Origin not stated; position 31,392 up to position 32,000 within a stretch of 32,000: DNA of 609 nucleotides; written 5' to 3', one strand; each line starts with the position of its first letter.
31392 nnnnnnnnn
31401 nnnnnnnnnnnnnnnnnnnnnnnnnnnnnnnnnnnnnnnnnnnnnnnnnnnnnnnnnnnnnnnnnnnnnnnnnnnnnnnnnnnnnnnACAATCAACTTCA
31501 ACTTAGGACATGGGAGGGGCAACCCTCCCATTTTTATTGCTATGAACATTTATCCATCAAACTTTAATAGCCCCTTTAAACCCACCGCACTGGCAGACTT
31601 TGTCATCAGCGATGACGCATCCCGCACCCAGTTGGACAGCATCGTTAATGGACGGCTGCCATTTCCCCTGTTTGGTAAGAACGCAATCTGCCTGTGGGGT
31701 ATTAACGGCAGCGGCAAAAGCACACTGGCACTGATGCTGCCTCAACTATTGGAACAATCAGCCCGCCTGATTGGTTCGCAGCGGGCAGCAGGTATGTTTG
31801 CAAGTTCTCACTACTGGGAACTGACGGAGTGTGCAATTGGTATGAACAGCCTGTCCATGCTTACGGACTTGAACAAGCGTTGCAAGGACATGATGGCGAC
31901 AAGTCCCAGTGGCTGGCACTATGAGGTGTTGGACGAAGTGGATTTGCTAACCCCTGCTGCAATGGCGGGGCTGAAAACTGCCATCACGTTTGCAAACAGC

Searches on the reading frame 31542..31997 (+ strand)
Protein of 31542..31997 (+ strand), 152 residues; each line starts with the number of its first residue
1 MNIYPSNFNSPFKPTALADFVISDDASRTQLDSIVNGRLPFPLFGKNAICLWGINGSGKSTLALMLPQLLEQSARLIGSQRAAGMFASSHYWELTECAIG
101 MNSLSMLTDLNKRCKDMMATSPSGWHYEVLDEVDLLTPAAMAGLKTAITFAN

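Call 12: search_protein_families(library=pfam, proteins=[window:31542-31997:+], max_evalue=0.01)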
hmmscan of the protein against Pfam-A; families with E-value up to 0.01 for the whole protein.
window:31542-31997:+ (152 aa): 2 families
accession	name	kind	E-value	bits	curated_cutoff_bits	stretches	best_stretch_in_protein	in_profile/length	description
PF13401.12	AAA_22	-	0.0011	19.7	27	1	45-143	4-103/130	AAA domain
PF00005.33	ABC_tran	-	0.0068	17.4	25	1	47-73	12-38/137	ABC transporter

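Call 13: search_protein_families(library=ncbifam, proteins=[window:31542-31997:+], max_evalue=0.01)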
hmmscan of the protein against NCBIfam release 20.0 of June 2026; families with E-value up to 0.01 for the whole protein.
window:31542-31997:+ (152 aa): 2 families
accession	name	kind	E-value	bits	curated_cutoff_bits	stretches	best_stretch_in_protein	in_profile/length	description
TIGR04520.1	ECF_ATPase_1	equivalog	0.0019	17.7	315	1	48-77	30-59/269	energy-coupling factor transporter ATPase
NF011692.0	PRK15112.1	equivalog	0.005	16.5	452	1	39-74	33-68/269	putrescine export ABC transporter ATP-binding protein SapF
